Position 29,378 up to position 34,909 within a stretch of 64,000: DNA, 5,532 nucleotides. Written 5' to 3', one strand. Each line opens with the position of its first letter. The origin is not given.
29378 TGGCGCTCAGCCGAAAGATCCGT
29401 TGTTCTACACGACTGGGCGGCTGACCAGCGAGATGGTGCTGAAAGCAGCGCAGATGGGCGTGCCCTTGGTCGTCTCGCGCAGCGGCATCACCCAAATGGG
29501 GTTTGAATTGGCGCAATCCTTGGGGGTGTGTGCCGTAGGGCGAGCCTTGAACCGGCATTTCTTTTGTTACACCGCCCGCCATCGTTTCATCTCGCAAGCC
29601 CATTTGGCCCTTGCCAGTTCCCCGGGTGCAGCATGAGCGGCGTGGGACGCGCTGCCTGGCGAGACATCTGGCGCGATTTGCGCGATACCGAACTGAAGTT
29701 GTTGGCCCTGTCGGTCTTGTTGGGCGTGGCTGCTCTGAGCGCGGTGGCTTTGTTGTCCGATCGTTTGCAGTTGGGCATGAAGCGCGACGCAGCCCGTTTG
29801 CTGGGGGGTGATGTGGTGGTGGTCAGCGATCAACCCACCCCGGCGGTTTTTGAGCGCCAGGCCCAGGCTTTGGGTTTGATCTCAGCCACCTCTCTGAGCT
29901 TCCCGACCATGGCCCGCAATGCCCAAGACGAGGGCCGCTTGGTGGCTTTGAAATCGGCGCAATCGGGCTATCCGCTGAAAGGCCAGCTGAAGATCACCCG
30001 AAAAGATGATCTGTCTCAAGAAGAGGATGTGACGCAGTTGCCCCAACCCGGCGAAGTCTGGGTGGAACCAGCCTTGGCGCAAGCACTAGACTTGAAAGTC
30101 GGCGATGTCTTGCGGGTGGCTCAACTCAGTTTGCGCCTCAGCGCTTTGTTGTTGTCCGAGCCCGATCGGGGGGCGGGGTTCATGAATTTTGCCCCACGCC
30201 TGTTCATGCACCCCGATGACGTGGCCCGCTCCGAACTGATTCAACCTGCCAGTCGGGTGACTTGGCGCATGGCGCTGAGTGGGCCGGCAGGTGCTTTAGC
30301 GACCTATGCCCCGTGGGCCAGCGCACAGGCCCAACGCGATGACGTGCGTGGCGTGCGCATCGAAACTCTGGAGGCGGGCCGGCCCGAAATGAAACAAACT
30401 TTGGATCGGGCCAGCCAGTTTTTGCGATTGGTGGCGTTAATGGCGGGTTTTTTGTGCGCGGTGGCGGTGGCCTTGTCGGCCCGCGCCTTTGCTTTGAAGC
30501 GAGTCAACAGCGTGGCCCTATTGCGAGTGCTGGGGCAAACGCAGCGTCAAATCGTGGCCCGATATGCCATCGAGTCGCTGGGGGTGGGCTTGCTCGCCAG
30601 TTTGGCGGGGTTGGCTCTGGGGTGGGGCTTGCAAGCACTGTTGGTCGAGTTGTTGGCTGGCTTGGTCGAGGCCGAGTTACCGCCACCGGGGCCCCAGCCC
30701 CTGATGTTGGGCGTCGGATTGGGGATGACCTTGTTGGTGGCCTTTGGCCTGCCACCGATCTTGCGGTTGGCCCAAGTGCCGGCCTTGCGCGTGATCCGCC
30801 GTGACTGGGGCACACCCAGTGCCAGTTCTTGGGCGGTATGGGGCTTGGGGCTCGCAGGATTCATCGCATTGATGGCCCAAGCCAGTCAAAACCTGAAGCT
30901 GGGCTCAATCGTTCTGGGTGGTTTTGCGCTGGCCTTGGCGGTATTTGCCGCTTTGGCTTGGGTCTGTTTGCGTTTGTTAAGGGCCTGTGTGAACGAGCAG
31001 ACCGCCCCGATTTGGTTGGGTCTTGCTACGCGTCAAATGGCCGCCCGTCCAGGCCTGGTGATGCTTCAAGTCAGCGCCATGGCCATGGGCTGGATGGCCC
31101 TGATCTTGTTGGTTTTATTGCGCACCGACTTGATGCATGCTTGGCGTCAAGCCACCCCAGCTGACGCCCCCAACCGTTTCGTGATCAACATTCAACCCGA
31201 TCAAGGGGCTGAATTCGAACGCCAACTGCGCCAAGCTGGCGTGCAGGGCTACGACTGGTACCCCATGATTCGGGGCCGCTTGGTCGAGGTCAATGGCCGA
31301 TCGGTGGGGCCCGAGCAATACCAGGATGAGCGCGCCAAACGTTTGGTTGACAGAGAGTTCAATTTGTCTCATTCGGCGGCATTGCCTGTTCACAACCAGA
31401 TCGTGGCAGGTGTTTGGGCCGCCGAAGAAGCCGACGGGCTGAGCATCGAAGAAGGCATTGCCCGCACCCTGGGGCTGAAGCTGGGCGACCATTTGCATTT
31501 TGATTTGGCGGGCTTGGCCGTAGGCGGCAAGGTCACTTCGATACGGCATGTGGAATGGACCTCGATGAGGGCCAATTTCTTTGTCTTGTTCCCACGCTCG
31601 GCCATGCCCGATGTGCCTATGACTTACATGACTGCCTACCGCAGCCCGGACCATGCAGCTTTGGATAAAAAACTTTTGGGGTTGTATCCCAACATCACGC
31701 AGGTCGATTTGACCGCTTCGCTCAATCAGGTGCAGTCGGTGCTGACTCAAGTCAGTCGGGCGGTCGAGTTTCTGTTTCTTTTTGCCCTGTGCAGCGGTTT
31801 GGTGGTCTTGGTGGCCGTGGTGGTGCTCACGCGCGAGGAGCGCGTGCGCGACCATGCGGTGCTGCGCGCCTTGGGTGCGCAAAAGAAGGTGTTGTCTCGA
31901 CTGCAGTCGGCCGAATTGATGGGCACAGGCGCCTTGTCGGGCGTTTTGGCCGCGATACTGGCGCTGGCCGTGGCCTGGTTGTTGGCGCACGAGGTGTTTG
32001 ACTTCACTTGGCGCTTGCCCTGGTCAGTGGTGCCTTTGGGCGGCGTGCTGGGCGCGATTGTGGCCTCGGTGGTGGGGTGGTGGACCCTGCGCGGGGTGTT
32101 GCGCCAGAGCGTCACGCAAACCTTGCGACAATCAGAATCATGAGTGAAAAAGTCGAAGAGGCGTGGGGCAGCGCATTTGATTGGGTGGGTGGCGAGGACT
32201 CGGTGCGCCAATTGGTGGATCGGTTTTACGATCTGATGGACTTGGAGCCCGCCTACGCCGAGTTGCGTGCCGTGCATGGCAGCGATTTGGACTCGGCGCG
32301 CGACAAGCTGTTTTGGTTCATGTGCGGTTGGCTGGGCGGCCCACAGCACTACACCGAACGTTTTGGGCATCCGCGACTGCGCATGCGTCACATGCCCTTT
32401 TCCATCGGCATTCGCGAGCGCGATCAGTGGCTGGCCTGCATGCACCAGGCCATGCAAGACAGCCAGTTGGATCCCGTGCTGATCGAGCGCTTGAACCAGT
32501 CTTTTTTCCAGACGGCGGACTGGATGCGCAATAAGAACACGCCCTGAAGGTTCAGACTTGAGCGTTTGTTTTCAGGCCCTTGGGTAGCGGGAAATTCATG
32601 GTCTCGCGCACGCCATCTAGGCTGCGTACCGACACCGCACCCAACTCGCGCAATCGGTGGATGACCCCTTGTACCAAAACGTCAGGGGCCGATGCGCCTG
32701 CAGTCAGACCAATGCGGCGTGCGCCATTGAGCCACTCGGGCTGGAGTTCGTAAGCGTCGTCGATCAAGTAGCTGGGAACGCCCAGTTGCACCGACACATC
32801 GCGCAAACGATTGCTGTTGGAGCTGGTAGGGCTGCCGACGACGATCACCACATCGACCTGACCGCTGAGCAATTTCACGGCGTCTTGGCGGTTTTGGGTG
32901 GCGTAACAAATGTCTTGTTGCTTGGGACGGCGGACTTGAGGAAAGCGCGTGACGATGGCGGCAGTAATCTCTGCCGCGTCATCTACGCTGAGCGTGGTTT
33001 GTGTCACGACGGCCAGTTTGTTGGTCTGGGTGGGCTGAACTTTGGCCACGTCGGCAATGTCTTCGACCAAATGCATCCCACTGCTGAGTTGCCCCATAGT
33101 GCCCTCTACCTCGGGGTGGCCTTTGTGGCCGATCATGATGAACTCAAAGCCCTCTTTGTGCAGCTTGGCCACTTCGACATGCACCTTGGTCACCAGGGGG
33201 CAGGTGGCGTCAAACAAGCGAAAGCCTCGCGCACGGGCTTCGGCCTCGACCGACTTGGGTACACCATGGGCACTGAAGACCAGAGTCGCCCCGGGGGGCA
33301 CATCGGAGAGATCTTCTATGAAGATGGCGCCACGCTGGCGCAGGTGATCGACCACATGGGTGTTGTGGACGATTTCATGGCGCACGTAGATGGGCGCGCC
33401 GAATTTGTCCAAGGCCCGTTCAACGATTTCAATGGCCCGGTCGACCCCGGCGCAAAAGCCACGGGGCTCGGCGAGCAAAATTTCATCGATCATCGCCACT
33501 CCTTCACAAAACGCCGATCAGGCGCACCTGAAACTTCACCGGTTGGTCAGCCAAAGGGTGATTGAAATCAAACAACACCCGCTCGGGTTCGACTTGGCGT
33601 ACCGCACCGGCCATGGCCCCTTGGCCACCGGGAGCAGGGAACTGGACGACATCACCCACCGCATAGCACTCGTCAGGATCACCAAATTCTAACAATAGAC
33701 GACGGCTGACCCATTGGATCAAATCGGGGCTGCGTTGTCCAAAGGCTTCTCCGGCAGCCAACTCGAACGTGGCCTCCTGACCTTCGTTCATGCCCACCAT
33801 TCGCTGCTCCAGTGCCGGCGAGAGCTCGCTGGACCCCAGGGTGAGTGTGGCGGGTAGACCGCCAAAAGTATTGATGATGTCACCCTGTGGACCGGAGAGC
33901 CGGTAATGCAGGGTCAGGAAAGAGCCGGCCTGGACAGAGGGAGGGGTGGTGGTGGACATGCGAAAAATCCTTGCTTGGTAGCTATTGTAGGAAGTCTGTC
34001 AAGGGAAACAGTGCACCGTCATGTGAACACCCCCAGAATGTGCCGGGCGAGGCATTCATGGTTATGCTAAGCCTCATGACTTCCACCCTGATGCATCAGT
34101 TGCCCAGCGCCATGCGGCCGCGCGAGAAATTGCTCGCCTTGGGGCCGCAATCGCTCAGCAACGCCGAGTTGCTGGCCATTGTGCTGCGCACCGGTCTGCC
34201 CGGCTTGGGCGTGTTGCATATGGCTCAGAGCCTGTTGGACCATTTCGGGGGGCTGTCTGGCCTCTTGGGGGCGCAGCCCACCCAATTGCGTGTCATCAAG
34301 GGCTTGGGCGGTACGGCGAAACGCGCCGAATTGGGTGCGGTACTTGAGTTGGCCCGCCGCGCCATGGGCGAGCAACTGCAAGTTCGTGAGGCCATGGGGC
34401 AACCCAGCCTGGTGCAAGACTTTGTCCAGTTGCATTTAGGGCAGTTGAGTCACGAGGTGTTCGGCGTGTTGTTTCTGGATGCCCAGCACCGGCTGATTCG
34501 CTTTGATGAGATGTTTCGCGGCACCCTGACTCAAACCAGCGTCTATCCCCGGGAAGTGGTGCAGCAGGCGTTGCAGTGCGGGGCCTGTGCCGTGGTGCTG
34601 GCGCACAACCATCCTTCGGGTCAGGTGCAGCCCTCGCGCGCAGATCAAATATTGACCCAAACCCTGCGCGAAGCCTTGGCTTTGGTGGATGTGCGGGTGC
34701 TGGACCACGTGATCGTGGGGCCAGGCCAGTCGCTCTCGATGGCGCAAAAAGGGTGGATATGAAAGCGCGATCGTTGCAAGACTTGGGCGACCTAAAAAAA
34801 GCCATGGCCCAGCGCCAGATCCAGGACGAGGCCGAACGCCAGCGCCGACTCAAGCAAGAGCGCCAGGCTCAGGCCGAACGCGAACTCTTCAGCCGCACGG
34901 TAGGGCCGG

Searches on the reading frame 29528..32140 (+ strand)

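Call 36: search_protein_families(library=pfam, proteins=[window:29528-32140:+], max_evalue=0.001)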
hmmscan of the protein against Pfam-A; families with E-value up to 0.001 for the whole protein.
window:29528-32140:+ (871 aa): 2 families
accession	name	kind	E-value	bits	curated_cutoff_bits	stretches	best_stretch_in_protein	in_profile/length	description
PF02687.27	FtsX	-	2e-19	70.3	25.5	2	301-416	2-117/120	FtsX-like permease C-terminal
PF12704.14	MacB_PCD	-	5.3e-07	30.6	27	1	59-236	4-180/207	MacB-like periplasmic core domain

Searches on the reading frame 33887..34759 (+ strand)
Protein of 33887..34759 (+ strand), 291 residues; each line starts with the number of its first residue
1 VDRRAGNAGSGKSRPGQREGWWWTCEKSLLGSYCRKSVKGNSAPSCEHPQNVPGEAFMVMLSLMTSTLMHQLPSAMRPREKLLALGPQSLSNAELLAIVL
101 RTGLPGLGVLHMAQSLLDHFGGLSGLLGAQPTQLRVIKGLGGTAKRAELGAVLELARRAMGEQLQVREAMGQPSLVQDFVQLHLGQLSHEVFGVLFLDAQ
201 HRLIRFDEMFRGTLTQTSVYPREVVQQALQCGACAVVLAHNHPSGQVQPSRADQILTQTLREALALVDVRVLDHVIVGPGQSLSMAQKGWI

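Call 36: search_protein_families(library=pfam, proteins=[window:33887-34759:+], max_evalue=0.001)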
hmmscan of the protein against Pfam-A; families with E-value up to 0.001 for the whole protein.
window:33887-34759:+ (291 aa): 3 families
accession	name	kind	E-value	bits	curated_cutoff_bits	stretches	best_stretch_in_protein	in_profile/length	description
PF04002.20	RadC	-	9.6e-42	142.2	22.1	1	172-290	3-121/121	RadC-like JAB domain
PF20582.4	UPF0758_N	-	3.8e-22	78.6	27.1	1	70-142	2-73/77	UPF0758 N-terminal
PF14464.11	Prok-JAB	-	0.0006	20.1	25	1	174-257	3-90/114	Prokaryotic homologs of the JAB domain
